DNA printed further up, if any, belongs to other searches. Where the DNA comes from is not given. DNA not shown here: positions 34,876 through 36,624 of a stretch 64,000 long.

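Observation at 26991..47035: Corrinoid/MttB methyl-transfer machinery interleaved with a THF-dependent histidine-utilisation set: candidate pathway for an N-methylated histidine-type betaine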

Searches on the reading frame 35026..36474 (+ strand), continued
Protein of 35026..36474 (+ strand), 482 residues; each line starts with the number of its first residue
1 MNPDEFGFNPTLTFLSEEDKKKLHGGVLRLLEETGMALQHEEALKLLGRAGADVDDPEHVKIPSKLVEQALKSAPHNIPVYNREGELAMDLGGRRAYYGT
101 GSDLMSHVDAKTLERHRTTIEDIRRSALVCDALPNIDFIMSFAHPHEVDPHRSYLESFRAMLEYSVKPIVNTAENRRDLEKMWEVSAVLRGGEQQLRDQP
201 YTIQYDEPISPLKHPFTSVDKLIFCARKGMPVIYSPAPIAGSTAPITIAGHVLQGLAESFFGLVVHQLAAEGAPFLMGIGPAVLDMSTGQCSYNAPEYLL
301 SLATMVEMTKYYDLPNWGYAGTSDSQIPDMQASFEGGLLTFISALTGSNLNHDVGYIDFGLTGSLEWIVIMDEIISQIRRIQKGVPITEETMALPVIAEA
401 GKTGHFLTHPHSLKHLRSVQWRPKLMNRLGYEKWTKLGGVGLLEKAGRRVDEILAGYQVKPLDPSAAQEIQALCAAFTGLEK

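Call 38: find_encoding_contigs(protein=P0060, flank=10000, max_places=1)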
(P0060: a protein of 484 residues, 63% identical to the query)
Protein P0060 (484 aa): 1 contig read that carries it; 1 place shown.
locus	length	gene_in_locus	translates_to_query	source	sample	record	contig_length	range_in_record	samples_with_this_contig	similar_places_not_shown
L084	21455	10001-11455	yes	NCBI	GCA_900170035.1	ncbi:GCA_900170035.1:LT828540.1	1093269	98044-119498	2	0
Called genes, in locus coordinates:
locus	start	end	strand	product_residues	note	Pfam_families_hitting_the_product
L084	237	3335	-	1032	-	-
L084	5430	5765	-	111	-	PF11969:DcpS_C, PF01230:HIT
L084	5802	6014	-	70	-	-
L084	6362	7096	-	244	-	PF02146:SIR2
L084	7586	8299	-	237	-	PF00899:ThiF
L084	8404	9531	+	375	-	PF08668:HDOD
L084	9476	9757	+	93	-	-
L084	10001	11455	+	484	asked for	PF06253:MTTB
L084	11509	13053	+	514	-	PF00221:Lyase_aromatic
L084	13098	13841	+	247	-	PF00392:GntR, PF07702:UTRA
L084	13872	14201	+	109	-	-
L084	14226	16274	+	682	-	PF17391:Urocanase_N, PF01175:Urocanase, PF17392:Urocanase_C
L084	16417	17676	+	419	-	PF01979:Amidohydro_1, PF07969:Amidohydro_3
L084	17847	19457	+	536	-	PF07837:FTCD_N, PF02971:FTCD, PF04961:FTCD_C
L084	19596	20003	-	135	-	-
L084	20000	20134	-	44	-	-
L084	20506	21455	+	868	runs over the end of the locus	PF02861:Clp_N, PF13191:AAA_16, PF23569:NBD_SMAX1, PF00004:AAA, PF17871:AAA_lid_9, PF00004:AAA, PF07724:AAA_2, PF07728:AAA_5, +12 more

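Call 41: search_solved_structures(query=L005:18595-20076:+, show_alignments=1, max_evalue=1e-20)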
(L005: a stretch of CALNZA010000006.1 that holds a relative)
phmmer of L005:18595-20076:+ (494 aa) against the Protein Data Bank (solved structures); distinct sequences matched with E-value up to 1e-20: 21.
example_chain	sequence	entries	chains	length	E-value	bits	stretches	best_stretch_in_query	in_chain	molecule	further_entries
6s7j_A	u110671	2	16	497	8.6e-48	166.5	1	6-466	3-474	Uncharacterized protein | ergothionase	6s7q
1gkj_A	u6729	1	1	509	1.5e-36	129.4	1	9-430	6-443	HISTIDINE AMMONIA-LYASE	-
1gkm_B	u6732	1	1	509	1.7e-36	129.2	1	9-430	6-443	Histidine ammonia-lyase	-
1eb4_A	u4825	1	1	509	3.1e-36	128.4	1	9-430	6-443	HISTIDINE AMMONIA-LYASE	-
1gk2_A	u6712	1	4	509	5.6e-36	127.5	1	9-430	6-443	HISTIDINE AMMONIA-LYASE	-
1b8f_A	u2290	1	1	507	1.1e-35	126.6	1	9-429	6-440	Histidine ammonia-lyase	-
1gk3_A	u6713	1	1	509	1.1e-35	126.5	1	9-430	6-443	HISTIDINE AMMONIA-LYASE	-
7tqr_A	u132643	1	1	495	1.6e-35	126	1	8-437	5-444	Probable histidine ammonia-lyase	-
6v6h_A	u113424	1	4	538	2e-32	115.8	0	173-420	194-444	Histidine ammonia-lyase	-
3unv_A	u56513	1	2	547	5.2e-29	104.6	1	8-465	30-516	AdmH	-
9eq5_A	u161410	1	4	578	1.4e-27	99.8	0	8-165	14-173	Histidine ammonia-lyase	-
3kdy_A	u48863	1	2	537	1.4e-24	89.9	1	8-440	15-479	Histidine ammonia-lyase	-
2rjr_A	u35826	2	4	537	1.9e-24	89.5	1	8-440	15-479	Tyrosine aminomutase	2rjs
2ohy_A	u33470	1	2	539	1.9e-24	89.5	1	8-440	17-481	Tyrosine aminomutase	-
2qve_A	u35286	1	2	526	2.1e-24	89.3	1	8-440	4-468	Tyrosine Aminomutase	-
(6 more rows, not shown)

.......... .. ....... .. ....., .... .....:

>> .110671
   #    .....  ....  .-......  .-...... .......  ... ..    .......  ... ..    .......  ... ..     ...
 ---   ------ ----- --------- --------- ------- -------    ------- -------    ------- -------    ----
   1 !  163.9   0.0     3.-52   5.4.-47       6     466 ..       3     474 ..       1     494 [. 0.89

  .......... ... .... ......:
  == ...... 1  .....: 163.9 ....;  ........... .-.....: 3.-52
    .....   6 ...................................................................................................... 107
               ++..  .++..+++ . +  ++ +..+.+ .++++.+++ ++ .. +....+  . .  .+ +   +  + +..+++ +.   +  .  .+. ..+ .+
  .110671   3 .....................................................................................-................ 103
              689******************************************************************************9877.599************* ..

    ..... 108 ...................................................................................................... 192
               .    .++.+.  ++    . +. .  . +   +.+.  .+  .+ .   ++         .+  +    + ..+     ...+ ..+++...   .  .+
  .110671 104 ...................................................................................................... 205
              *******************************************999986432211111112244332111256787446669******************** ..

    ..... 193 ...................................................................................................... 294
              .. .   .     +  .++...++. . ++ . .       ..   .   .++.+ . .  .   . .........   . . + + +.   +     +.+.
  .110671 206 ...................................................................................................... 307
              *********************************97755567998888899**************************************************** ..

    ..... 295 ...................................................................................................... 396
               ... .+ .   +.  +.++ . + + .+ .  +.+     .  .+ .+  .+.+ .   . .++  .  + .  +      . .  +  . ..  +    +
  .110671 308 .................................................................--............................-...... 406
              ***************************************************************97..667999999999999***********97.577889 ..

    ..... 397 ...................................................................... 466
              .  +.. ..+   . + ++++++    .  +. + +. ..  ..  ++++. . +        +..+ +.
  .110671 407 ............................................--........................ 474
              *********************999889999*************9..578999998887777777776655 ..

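Call 45: search_protein_families(library=pfam, proteins=[L005:2030-3181:-, L005:3228-3986:-, L005:4557-5516:+, L005:5531-6139:+, L005:6377-6865:-, L005:7257-8234:+, L005:8231-9622:+, L005:20073-21086:+, L084:13872-14201:+], max_evalue=0.01)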
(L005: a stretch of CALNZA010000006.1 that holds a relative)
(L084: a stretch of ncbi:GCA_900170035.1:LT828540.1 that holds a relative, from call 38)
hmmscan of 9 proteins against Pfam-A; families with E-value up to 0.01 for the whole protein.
L005:2030-3181:- (383 aa): 1 family
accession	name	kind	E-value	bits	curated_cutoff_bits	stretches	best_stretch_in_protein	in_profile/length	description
PF06050.19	HGD-D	-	2.9e-106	356.3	28.4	1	38-383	1-342/342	2-hydroxyglutaryl-CoA dehydratase, D-component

L005:3228-3986:- (252 aa): 5 families
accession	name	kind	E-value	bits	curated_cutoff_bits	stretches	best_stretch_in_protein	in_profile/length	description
PF01869.26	BcrAD_BadFG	-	5.8e-53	180.6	31.5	1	5-245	2-270/271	BadF/BadG/BcrA/BcrD ATPase family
PF02782.22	FGGY_C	-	0.0011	19.3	27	1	203-245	152-193/198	FGGY family of carbohydrate kinases, C-terminal domain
PF21522.3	MreB-like_C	-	0.0036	18.3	27.8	0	6-27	2-24/123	Archaeal actin homologue MreB-like, C-terminal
PF21546.3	FGGY_C_2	-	0.0036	17.4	27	1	192-247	131-186/191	Carbohydrate kinase FGGY, C-terminal domain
PF22521.2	HypF_C_2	-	0.0045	17.2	27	1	164-228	154-221/241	Carbamoyltransferase, Kae1-like Domain, second subdomain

L005:4557-5516:+ (319 aa): 2 families
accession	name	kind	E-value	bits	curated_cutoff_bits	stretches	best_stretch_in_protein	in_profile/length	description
PF00586.29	AIRS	-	2.1e-25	89.8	24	1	20-126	2-111/112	AIR synthase related protein, N-terminal domain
PF02769.27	AIRS_C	-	5.5e-21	75.8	23.1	1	140-314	2-151/156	AIR synthase related protein, C-terminal domain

L005:5531-6139:+ (202 aa): 2 families
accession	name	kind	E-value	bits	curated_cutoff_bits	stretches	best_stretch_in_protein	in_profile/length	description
PF01206.22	TusA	-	5e-14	52.4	28.6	1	3-64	1-65/70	Sulfurtransferase TusA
PF02635.20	DsrE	-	3.4e-06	27.6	22.7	1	116-200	22-115/116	DsrE/DsrF-like family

L005:6377-6865:- (162 aa): 1 family
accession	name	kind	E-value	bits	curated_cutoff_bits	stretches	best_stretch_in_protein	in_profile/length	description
PF04073.20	tRNA_edit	-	8.8e-26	90.9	25.5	1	19-144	1-122/123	Aminoacyl-tRNA editing domain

L005:7257-8234:+ (325 aa): 9 families
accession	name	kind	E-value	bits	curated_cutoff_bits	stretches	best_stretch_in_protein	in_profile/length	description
PF07702.18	UTRA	-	1.3e-23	83.9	23.8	1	153-289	2-141/141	UTRA domain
PF00392.27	GntR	-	1.9e-19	69.5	27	1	68-131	1-64/64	Bacterial regulatory proteins, gntR family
PF08220.18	HTH_DeoR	-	1.3e-05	25.3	21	1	95-126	18-49/57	DeoR-like helix-turn-helix domain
PF08279.18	HTH_11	-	0.00017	21.8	25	1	95-122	19-46/55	HTH domain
PF13730.12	HTH_36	-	0.0003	21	25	1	90-121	24-55/55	Helix-turn-helix domain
PF13412.12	HTH_24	-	0.00063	19.7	21.9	1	95-121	21-47/48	Winged helix-turn-helix DNA-binding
PF25213.1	HVO_A0261_N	-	0.00087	19.6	35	1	94-124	27-57/86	HVO_A0261 N-terminal domain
PF01047.28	MarR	-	0.0027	18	24.6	1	95-125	21-51/59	MarR family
PF12802.13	MarR_2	-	0.0068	17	27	0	96-123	25-52/61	MarR family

L005:8231-9622:+ (463 aa): 1 family
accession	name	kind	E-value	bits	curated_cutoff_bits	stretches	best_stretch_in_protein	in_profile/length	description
PF06253.16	MTTB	-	3.6e-81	273.1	25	1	8-459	36-490/500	Trimethylamine methyltransferase (MTTB)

L005:20073-21086:+ (337 aa): 1 family
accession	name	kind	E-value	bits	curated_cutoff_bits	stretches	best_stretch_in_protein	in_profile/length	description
PF02615.19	Ldh_2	-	4.4e-62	210.6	38.8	1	20-332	19-332/333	Malate/L-lactate dehydrogenase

L084:13872-14201:+ (109 aa): 0 families

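Call 54: search_protein_families(library=pfam, proteins=[L050:6501-6890:+, L012:8002-9279:+, L052:12540-13430:+, L016:13553-14524:+, L010:12510-14129:-, L033:7225-7977:-, L033:13949-15274:+, L039:15709-16698:+, L064:13258-14043:-, L074:764-1666:-], max_evalue=0.001)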
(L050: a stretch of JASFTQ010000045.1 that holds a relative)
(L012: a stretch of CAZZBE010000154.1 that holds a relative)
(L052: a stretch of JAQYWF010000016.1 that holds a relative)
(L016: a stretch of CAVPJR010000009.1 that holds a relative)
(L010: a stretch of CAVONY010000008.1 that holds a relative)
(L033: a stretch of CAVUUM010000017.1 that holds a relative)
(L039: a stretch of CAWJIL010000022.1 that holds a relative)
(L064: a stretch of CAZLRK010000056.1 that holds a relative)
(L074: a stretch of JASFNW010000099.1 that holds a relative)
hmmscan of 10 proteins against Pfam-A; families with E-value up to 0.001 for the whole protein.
L050:6501-6890:+ (130 aa): 1 family
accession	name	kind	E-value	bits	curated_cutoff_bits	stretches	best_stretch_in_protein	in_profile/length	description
PF00582.32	Usp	-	5.4e-24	85.8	24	1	2-130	4-141/141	Universal stress protein family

L012:8002-9279:+ (426 aa): 4 families
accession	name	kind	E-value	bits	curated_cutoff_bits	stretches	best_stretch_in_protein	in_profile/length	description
PF01053.26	Cys_Met_Meta_PP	-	1.2e-110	370.1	27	1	43-421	2-380/381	Cys/Met metabolism PLP-dependent enzyme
PF01212.27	Beta_elim_lyase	-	1.2e-07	31.8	27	1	91-312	32-270/288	Beta-eliminating lyase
PF00155.27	Aminotran_1_2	-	9.5e-06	25.5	19.7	1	93-261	44-240/361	Aminotransferase class I and II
PF00266.25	Aminotran_5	-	0.00031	20.3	21.5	1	169-246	130-208/371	Aminotransferase class-V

L052:12540-13430:+ (297 aa): 0 families

L016:13553-14524:+ (324 aa): 1 family
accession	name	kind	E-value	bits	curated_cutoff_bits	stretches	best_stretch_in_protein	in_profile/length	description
PF00892.27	EamA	-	4e-40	137.7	28.2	2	34-164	6-134/135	EamA-like transporter family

L010:12510-14129:- (540 aa): 1 family
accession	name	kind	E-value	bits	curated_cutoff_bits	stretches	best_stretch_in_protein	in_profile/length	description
PF00118.29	Cpn60_TCP1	-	8.7e-77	259.3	34.3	1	23-524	1-490/490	TCP-1/cpn60 chaperonin family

L033:7225-7977:- (251 aa): 2 families
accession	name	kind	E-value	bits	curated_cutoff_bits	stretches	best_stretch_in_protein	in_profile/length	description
PF00753.33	Lactamase_B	-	3.5e-12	47.1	22.7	1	36-188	5-148/196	Metallo-beta-lactamase superfamily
PF12706.13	Lactamase_B_2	-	0.00016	21.7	27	1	85-176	27-117/200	Beta-lactamase superfamily domain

L033:13949-15274:+ (442 aa): 1 family
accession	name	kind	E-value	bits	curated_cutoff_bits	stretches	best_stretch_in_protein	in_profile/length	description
PF02492.25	cobW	-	0.00016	21.8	20.7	1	236-300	112-179/180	CobW/HypB/UreG, nucleotide-binding domain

L039:15709-16698:+ (330 aa): 1 family
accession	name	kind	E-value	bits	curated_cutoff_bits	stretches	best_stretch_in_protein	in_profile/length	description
PF00696.33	AA_kinase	-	7.1e-30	104.9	24.9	1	39-322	2-233/234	Amino acid kinase family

L064:13258-14043:- (262 aa): 1 family
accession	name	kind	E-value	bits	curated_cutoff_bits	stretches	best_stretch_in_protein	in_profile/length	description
PF01177.27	Asp_Glu_race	-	3.1e-07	30.8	31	1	75-240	54-201/211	Asp/Glu/Hydantoin racemase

L074:764-1666:- (301 aa): 2 families
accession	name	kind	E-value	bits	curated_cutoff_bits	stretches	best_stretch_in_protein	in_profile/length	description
PF07837.17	FTCD_N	-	2.4e-74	249.3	27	1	7-182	1-176/176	Formiminotransferase domain, N-terminal subdomain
PF02971.19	FTCD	-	1.4e-29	103.3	24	1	185-288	2-111/145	Formiminotransferase domain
